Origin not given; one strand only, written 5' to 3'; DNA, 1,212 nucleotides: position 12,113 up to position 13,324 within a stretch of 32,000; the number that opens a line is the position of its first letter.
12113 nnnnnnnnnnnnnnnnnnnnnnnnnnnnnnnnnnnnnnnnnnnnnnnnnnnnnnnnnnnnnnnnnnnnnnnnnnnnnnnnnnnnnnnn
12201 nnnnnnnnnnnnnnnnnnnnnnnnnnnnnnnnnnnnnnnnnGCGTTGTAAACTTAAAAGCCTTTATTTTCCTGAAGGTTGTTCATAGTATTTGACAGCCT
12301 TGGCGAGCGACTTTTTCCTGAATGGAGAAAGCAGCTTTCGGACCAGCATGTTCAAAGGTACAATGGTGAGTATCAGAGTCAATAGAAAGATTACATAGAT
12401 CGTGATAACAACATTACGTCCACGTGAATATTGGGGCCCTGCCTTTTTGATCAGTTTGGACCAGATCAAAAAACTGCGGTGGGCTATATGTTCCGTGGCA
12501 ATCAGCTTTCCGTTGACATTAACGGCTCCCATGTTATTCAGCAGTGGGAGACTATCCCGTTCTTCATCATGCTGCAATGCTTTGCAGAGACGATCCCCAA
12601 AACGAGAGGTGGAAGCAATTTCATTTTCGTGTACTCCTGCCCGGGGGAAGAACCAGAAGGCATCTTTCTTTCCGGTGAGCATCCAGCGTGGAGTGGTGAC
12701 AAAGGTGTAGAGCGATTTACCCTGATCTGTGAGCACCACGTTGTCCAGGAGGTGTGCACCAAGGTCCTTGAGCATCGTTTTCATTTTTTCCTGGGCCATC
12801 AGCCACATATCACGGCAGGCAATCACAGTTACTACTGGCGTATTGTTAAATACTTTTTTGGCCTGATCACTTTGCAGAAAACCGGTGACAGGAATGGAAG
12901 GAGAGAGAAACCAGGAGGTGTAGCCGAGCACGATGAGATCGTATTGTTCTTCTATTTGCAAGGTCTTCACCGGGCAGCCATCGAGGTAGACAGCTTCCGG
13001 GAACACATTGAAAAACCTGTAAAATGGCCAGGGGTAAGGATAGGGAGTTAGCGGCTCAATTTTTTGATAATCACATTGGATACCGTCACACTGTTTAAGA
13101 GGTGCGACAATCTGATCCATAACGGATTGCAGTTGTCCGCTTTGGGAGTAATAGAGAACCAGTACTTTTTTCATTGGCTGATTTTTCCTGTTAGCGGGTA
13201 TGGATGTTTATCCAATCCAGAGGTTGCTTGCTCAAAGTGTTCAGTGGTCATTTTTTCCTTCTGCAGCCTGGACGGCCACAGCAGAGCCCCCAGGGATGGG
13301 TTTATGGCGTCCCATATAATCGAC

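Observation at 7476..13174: Seven-gene DarA/DarB/ACP-type lipid cassette extended by a BtrH-like enzyme, an orphan protein and an ABC-2 exporter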

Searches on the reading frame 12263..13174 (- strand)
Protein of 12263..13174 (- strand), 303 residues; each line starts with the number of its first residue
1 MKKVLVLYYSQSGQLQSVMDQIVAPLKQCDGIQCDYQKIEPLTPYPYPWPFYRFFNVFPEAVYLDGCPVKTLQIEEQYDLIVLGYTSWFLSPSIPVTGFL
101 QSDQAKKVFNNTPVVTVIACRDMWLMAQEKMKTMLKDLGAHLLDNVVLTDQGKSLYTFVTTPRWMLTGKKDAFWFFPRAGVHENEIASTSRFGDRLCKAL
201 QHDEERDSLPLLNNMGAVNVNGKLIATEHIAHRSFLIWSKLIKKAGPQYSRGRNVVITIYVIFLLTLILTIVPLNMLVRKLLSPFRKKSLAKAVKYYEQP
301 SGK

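Call 3: search_protein_families(library=pfam, proteins=[window:12263-13174:-], max_evalue=0.01)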
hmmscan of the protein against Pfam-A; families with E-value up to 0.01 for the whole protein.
window:12263-13174:- (303 aa): 0 families

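Call 4: search_protein_families(library=ncbifam, proteins=[window:12263-13174:-], max_evalue=0.01)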
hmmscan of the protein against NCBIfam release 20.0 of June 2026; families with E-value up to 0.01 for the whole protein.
window:12263-13174:- (303 aa): 0 families

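Call 5: search_protein_families(library=ncbifam, proteins=[window:12263-13174:-], max_evalue=10)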
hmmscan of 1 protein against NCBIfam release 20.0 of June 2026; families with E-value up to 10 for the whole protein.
window:12263-13174:- (303 aa): 2 families
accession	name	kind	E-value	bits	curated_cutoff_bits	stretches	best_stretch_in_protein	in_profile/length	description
NF002999.0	PRK03767.1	equivalog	0.011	15.5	141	1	1-46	1-46/200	NAD(P)H:quinone oxidoreductase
NF005501.0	PRK07116.1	subfamily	0.015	14.7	198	1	75-104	75-104/161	flavodoxin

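Call 6: search_protein_families(library=pfam, proteins=[window:12263-13174:-], max_evalue=10)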
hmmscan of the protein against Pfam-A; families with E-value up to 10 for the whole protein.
window:12263-13174:- (303 aa): 1 family
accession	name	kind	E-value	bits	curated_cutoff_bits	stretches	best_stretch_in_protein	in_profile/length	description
PF12682.12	Flavodoxin_4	-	0.023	14.6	24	1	3-45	1-37/155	Flavodoxin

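Call 9: find_homologous_proteins(query=window:12263-13174:-)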
Query window:12263-13174:- (303 aa): 3904 proteins with E <= 0.001 among 4595 candidates; the best 120 are listed.
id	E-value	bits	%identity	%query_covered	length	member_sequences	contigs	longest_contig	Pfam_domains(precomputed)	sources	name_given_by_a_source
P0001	6.8e-203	690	99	100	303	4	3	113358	-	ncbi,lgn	-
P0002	2.2e-181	620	88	100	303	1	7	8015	-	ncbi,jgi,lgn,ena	-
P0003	9.9e-179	611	87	100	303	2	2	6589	-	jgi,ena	-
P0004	1.1e-178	611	87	100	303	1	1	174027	-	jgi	jgi:hypothetical protein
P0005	3.4e-177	606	86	100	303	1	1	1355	-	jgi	-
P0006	3.7e-177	606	84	100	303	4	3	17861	-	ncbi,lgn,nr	ncbi:MAG TPA: dialkylresorcinol condensing enzyme [Desulfobacterales bacterium]|nr:dialkylresorcinol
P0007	4.0e-177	606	84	100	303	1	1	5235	-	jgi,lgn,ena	-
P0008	1.5e-176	604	86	100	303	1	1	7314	-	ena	-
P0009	2.9e-176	603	84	100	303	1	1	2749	-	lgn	-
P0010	1.9e-175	600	84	100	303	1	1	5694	-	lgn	-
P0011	3.2e-175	599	85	100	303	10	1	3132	-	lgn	-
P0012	3.6e-175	599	86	100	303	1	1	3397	-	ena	-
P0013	3.8e-175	599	85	100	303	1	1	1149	-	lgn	-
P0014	6.8e-175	598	85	100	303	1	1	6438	-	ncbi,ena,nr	ncbi:MAG TPA: dialkylresorcinol condensing enzyme [Desulfocapsa sulfexigens]|nr:dialkylresorcinol co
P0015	7.0e-175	598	85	100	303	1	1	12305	-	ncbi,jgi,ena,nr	ncbi:MAG TPA: dialkylresorcinol condensing enzyme [Desulfocapsa sulfexigens]|nr:dialkylresorcinol co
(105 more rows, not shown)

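Call 24: find_encoding_contigs(protein=window:12263-13174:-, flank=10000, max_places=4)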
Protein window:12263-13174:- (303 aa): 1 contig read that carries it; 1 place shown.
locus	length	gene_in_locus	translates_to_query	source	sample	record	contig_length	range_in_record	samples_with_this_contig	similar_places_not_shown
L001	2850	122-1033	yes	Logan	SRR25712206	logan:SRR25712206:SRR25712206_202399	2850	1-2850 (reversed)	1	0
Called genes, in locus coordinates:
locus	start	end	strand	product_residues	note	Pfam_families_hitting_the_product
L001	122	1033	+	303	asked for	-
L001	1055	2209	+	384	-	PF08541:ACP_syn_III_C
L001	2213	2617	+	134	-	-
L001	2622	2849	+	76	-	?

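Call 25: find_encoding_contigs(protein=P0001, flank=10000, max_places=3)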
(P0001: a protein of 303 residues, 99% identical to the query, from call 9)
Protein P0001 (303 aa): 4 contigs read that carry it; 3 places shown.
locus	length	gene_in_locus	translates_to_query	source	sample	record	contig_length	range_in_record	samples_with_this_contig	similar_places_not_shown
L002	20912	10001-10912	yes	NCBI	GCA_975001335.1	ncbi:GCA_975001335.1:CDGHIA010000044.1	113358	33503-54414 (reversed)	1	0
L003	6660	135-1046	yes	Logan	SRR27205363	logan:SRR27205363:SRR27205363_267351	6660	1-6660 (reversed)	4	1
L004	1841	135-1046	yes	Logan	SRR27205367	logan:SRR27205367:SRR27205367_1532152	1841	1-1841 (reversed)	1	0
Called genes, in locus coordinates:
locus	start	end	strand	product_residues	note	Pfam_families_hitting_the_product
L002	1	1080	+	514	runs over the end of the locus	PF01039:Carboxyl_trans, PF03255:ACCA (weak)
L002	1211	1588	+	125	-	PF04277:OAD_gamma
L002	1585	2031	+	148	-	PF25973:BSH_CzcB (faint), PF25917:BSH_RND, PF00364:Biotin_lipoyl, PF25984:BSH_YknX (faint)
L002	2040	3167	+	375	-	PF03977:OAD_beta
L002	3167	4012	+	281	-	PF00753:Lactamase_B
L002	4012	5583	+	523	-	PF21623:HK_sensor_dom_bact, PF00990:GGDEF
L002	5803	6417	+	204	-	-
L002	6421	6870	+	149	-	PF02580:Tyr_Deacylase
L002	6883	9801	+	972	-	PF00675:Peptidase_M16, PF05193:Peptidase_M16_C, PF08367:M16C_assoc, PF22516:PreP_C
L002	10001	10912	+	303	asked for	-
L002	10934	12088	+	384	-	PF08541:ACP_syn_III_C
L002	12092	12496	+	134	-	-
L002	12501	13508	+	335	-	PF14399:BtrH_N, PF16169:DUF4872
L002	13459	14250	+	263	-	PF00005:ABC_tran, PF13304:AAA_21 (weak)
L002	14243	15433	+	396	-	PF12698:ABC2_membrane_3, PF01061:ABC2_membrane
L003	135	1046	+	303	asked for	-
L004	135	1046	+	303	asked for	-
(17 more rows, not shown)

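Call 28: search_solved_structures(query=window:12263-13174:-, max_evalue=10)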
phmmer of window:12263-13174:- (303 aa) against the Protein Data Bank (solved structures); distinct sequences matched with E-value up to 10: 5.
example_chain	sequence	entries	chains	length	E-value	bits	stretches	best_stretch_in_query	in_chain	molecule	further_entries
7q6n_A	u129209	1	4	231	0.19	13.9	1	1-96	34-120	NAD(P)H dehydrogenase (quinone)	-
2mwm_A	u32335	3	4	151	0.2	13.9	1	2-101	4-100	Putative trp repressor binding protein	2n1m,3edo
3dzb_A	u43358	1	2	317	0.2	13.8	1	132-185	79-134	Prephenate dehydrogenase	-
2r96_A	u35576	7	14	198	0.81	11.9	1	1-93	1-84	Flavoprotein WrbA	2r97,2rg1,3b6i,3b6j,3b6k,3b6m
3zho_A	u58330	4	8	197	2.2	10.4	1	3-93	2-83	FLAVOPROTEIN WRBA | NAD(P)H dehydrogenase (quinone)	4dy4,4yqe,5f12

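Call 31: search_protein_representatives(protein=window:12263-13174:-)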
Query: 303 residues. Proteins with E-value up to 0.001 (for the whole library): 805; up to 1e-10: 548; up to 1e-30: 251. The best 150 are listed.
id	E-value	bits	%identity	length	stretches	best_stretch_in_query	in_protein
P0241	8.3e-100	350.0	51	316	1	1-302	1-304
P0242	7.3e-97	340.4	49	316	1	2-302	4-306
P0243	1.5e-96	339.3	49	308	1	2-303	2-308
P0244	8.9e-92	323.7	49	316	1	2-302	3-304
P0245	4.2e-88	311.6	47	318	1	2-302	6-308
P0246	3.8e-87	308.5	49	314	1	1-303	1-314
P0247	1.1e-86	307.0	48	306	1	2-303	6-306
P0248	1.0e-85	303.8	46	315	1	3-302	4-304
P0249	1.9e-85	302.9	45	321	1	1-302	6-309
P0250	5.1e-84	298.2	47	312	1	1-302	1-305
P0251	3.0e-81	289.1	46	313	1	1-302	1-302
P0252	2.6e-78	279.5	47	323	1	1-302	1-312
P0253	1.7e-77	276.8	43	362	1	3-302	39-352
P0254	2.8e-75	269.5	42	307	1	1-302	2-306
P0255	3.2e-75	269.3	44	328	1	2-302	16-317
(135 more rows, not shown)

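Call 35: find_related_loci(query=A2, collection=genome_contigs, flank=9000)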
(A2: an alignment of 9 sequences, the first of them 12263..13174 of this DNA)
Query A2 (303 aa) in genome_contigs; peptide patterns used: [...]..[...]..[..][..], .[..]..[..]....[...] (x = any residue, [..] = any of these).
600 stretches matched a pattern (row limit reached: there are more); 582 encode a relative of the query (tblastn E <= 1e-3); the best 80 are kept; 80 distinct loci.
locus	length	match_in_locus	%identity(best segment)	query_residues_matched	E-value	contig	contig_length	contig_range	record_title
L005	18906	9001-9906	84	1-302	2e-178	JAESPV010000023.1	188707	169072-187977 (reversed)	MAG: Desulfocapsa sp. isolate NORP205 14844, whole genome shotgun sequence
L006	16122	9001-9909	84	1-303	2e-177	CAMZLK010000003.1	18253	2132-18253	uncultured Desulfocapsa sp. isolate TAG_MAG_00006 genome assembly, contig: TAG_MAG_00006_000000000065, whole genome shot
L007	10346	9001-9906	80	2-303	3e-173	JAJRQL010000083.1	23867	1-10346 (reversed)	MAG: Deltaproteobacteria bacterium isolate Dive100_bin10.55 k141_226620, whole genome shotgun sequence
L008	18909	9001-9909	79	1-303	1e-168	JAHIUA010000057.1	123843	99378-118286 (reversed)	MAG: Proteobacteria bacterium isolate MM_PC_MetaG.mb.230 MM_PC_MetaG.mb.230_k141_1021030, whole genome shotgun sequence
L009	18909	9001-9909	74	1-303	8e-161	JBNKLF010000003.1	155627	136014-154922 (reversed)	MAG: Sulfurimonadaceae bacterium isolate H1H2.bin.21.strict NODE_3_length_155627_cov_5.795969, whole genome shotgun sequ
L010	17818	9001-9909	78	1-303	2e-168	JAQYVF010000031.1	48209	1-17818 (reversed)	MAG: Desulfocapsa sp. isolate Sva_acohol_bin16 k141_160943_length_48209_cov_251.8384, whole genome shotgun sequence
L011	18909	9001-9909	69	1-303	6e-150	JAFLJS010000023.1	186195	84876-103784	MAG: Desulfocapsa sp. isolate MC-05 c_000000469718, whole genome shotgun sequence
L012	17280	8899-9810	72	1-303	9e-146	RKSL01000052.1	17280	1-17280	MAG: Candidatus Desulfobulbus rimicarensis isolate DR15 JLJ-DNA_1_114_contig_4173, whole genome shotgun sequence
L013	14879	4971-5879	68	1-303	8e-145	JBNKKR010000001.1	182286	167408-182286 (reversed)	MAG: Desulfocapsaceae bacterium isolate H1H2.bin.35.strict NODE_1_length_182286_cov_5.709306, whole genome shotgun seque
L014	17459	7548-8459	63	1-303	6e-136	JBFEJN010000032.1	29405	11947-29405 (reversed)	MAG: Sulfurimonadaceae bacterium isolate Mix_mud01.2020.11.50 k141_150930_length_29405_cov_13.5531, whole genome shotgun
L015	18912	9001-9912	63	1-303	7e-136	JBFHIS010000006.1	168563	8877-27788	MAG: Sulfurimonadaceae bacterium isolate Mix_sand07.2021.05.G.45 k141_1219538_length_168563_cov_26.4586, whole genome sh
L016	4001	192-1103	63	1-303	8e-138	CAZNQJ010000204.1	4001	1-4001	MAG TPA_asm: uncultured Campylobacterales bacterium isolate binchicken_co150_594 genome assembly, contig: NODE_73913_len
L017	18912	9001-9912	63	1-303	2e-134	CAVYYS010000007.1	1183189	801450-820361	MAG: uncultured Helicobacteraceae bacterium isolate MFD02923.bin.2.51 genome assembly, contig: contig_2576, whole genome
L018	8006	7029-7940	59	1-303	2e-128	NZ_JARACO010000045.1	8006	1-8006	Aliivibrio sp. S3MY1 45, whole genome shotgun sequence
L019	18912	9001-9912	57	1-303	3e-128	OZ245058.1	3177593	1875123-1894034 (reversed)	MAG: Vibrionaceae bacterium isolate ba591892-f0c7-41f5-a84a-d84a9f411399 genome assembly, chromosome: 2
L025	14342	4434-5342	57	1-303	1e-118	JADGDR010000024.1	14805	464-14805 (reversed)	MAG: Sulfurospirillum sp. isolate BB15 NODE_3805_length_14805_cov_42.967020, whole genome shotgun sequence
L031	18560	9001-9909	51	2-302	8e-103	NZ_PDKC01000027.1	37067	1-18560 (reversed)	Arcobacter sp. CECT 8985 NODE_27_length_37067_cov_32.8893_ID_2638, whole genome shotgun sequence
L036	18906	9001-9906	49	2-302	3e-100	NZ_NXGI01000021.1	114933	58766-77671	Arcobacter cryaerophilus gv. crypticus strain LMG 9065 NODE_22_length_114787_cov_22.892235, whole genome shotgun sequenc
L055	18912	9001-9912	49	1-303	3e-97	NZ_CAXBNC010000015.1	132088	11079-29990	MAG: uncultured Paraglaciecola sp. isolate ERR2762163_binner123_Refined_38 ERZ3422068.159, whole genome shotgun sequence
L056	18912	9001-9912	47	1-303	8e-97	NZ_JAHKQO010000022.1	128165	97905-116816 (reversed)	Paraglaciecola arctica strain A3R16 A3R16_A3R16_contig_3, whole genome shotgun sequence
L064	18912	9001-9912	47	1-303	1e-95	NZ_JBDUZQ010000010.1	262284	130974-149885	MAG: Paraglaciecola sp. isolate CB.43.F.B2_119_89 CB_43_F_B2_119_89_000000000010, whole genome shotgun sequence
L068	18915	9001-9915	47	1-303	6e-95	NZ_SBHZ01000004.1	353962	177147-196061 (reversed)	Ectopseudomonas khazarica strain TBZ2 NODE_4_length_353962_cov_13.0639, whole genome shotgun sequence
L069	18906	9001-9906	52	2-302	3e-95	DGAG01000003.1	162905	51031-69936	MAG TPA_asm: Epsilonproteobacteria bacterium UBA4036 UBA4036_contig_22, whole genome shotgun sequence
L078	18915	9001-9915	47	1-303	3e-93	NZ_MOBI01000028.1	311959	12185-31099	Pseudomonas brassicacearum strain 37D10 37D10_contig_28, whole genome shotgun sequence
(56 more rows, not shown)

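Call 43: search_protein_families(library=pfam, proteins=[L031:13302-14447:-, L069:12479-13324:-, L068:8486-8968:-, L036:16540-17766:-, L015:18014-18658:+], max_evalue=0.01)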
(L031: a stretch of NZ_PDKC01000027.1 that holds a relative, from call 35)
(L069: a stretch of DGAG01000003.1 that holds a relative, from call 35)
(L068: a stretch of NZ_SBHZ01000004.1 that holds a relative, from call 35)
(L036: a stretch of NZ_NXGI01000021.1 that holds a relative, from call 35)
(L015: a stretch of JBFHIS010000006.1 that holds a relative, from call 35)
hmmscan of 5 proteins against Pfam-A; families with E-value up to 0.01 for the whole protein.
L031:13302-14447:- (381 aa): 3 families
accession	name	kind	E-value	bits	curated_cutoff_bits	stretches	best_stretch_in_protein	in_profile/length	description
PF02801.28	Ketoacyl-synt_C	-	2.8e-19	69.7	20.8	1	233-337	11-118/119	Beta-ketoacyl synthase, C-terminal domain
PF00109.32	ketoacyl-synt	-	6.6e-16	59.1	20.8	1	42-219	72-251/252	Beta-ketoacyl synthase, N-terminal domain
PF08545.16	ACP_syn_III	-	1.3e-06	28.7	24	1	140-175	4-39/80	3-Oxoacyl-[acyl-carrier-protein (ACP)] synthase III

L069:12479-13324:- (281 aa): 0 families

L068:8486-8968:- (160 aa): 1 family
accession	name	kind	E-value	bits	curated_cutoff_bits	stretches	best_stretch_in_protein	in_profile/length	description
PF09912.14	DUF2141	-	2.9e-18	66.3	24.4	1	63-131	38-106/112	Uncharacterized protein conserved in bacteria (DUF2141)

L036:16540-17766:- (408 aa): 2 families
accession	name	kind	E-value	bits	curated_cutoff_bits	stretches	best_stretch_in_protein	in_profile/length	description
PF00501.34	AMP-binding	-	4.9e-19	68.8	29.9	1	77-261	151-344/384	AMP-binding enzyme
PF19514.5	MobC_2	-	0.0004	20.5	27.5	1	270-348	44-126/140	MobC-like protein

L015:18014-18658:+ (214 aa): 1 family
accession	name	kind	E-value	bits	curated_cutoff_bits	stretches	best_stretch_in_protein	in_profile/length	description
PF13723.12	Ketoacyl-synt_2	-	7.1e-23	81.8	25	1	30-171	23-163/223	Beta-ketoacyl synthase, N-terminal domain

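Call 44: search_protein_families(library=ncbifam, proteins=[L031:13302-14447:-, L069:12479-13324:-, L068:8486-8968:-, L036:16540-17766:-, L078:9001-9918:+, L078:9968-11101:+], max_evalue=0.001)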
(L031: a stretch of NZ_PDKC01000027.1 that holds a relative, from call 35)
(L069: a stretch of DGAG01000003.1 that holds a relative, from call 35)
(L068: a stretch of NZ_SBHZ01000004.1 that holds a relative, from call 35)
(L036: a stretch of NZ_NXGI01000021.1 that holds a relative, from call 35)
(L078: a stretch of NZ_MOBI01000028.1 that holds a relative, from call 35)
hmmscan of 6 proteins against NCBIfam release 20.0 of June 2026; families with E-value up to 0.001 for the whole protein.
L031:13302-14447:- (381 aa): 20 families
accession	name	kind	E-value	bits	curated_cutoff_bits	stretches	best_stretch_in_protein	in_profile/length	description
NF006618.0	PRK09185.1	subfamily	8.9e-49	166.6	407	1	67-380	82-393/394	beta-ketoacyl-ACP synthase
TIGR03150.1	fabF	equivalog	1.2e-41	142.8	493.75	1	135-377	153-406/407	beta-ketoacyl-ACP synthase II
NF005589.0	PRK07314.1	subfamily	1.3e-38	132.8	387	1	55-378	70-410/413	beta-ketoacyl-ACP synthase II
NF058662.1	cispenta_AmcF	equivalog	2.2e-38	132.3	325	1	132-378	118-368/369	cispentacin biosynthesis acyltransferase subunit AmcF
NF004618.0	PRK05952.1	equivalog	1.4e-35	122.9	455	1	4-379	6-382/384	beta-ketoacyl-ACP synthase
NF005076.0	PRK06501.1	equivalog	3.8e-34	118.3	629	1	111-380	143-423/425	beta-ketoacyl-ACP synthase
NF004970.0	PRK06333.1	subfamily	3.2e-32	111.9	525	1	140-378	170-420/424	beta-ketoacyl-ACP synthase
NF006274.0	PRK08439.1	equivalog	1.5e-31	109.6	621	1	57-378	70-404/406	beta-ketoacyl-ACP synthase II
NF005490.0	PRK07103.1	equivalog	1.5e-27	96.7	445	1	66-379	89-412/414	polyketide beta-ketoacyl:acyl carrier protein synthase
NF006587.0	PRK09116.1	equivalog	2.2e-27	95.9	470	1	140-378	161-405/408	beta-ketoacyl-ACP synthase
NF005916.1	PRK07910.1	equivalog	7.5e-26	91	560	1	140-377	168-415/418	KasA/KasB family beta-ketoacyl-ACP synthase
NF045894.1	PKS_plus_SDR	equivalog_domain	2.5e-21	75.1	1740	1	140-347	170-386/1515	type I polyketide synthase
NF006434.0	PRK08722.1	equivalog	8.1e-18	64.5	759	1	139-377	160-411/414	beta-ketoacyl-ACP synthase II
NF053555.1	prodigi_MBC_PigJ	equivalog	6.4e-15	54.5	900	1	140-334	510-704/759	prodigiosin MBC biosynthesis protein PigJ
NF005935.0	PRK07967.1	equivalog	6.5e-15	54.9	630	1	189-379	214-403/406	beta-ketoacyl-ACP synthase I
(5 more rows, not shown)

L069:12479-13324:- (281 aa): 0 families

L068:8486-8968:- (160 aa): 0 families

L036:16540-17766:- (408 aa): 61 families (the best 25 are shown)
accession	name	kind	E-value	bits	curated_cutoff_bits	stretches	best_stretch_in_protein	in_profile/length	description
NF004837.0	PRK06187.1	subfamily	2e-23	82.4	476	2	48-246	123-327/531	long-chain-fatty-acid--CoA ligase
TIGR02372.1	4_coum_CoA_lig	equivalog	9.5e-21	73.9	334.7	1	95-345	95-329/386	4-coumarate--CoA ligase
NF006167.0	PRK08308.1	equivalog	1.1e-20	73.9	513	1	84-403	90-401/414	acyl-CoA synthetase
TIGR03098.1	ligase_PEP_1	hypoth_equivalog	6.5e-16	57.9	592.35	2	37-196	104-266/517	acyl-CoA ligase (AMP-forming), exosortase A system-associated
NF005702.0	PRK07514.1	subfamily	7e-16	57.7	558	1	92-263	154-333/506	malonyl-CoA synthase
NF006386.0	PRK08633.1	equivalog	1.1e-14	53.2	1221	1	93-246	780-939/1147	acyl-[ACP]--phospholipid O-acyltransferase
NF005797.0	PRK07638.1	equivalog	1.5e-12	46.8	518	1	52-403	96-469/487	acyl-CoA synthetase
NF005307.0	PRK06839.1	equivalog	2.3e-12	46.3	748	1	77-403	131-483/496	o-succinylbenzoate--CoA ligase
NF052269.1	Staph_lig_FadD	equivalog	3.2e-12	45.6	650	1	77-249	129-307/499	long-chain-fatty-acid--CoA ligase FadD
NF006754.0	PRK09274.1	equivalog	3.3e-12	45.4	478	2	92-247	172-333/555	fatty acid CoA ligase family protein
TIGR01923.1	menE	equivalog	4.4e-12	45.6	330.15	1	57-405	74-437/442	o-succinylbenzoate--CoA ligase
NF005863.0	PRK07798.1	subfamily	6.4e-11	41.5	543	2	113-251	198-344/540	acyl-CoA synthetase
NF004758.0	PRK06087.1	equivalog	6.7e-11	41.3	736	1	77-247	168-344/548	medium-chain fatty-acid--CoA ligase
NF006134.1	PRK08279.1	equivalog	9e-11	41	625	1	54-242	166-359/605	long-chain-acyl-CoA synthetase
TIGR02262.1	benz_CoA_lig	subfamily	1.2e-10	40.7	375.25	2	95-245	161-318/508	benzoate-CoA ligase family protein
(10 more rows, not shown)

L078:9001-9918:+ (306 aa): 0 families

L078:9968-11101:+ (377 aa): 7 families
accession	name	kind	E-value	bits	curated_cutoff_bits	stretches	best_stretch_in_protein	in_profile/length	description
NF005293.2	PRK06816.1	subfamily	4.1e-182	605.4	450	1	1-376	2-377/378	StlD/DarB family beta-ketosynthase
NF053539.1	resorcinol_DarB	exception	2.8e-151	503.9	550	1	1-377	4-377/377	dialkylresorcinol biosynthesis protein DarB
NF006829.0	PRK09352.1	subfamily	1e-22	80.5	249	2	187-360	158-306/322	beta-ketoacyl-ACP synthase 3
TIGR00747.1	fabH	subfamily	5.6e-19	68.4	292.1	2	272-359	224-306/322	beta-ketoacyl-ACP synthase III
NF005541.0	PRK07204.1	equivalog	4.8e-15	55.8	402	2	273-370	232-324/329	beta-ketoacyl-ACP synthase III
NF004623.0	PRK05963.1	equivalog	2.7e-12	46.6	437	2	274-369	232-322/328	beta-ketoacyl-ACP synthase III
NF006720.0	PRK09258.1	equivalog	6.8e-09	35.5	285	1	60-360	62-323/338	3-oxoacyl-ACP synthase III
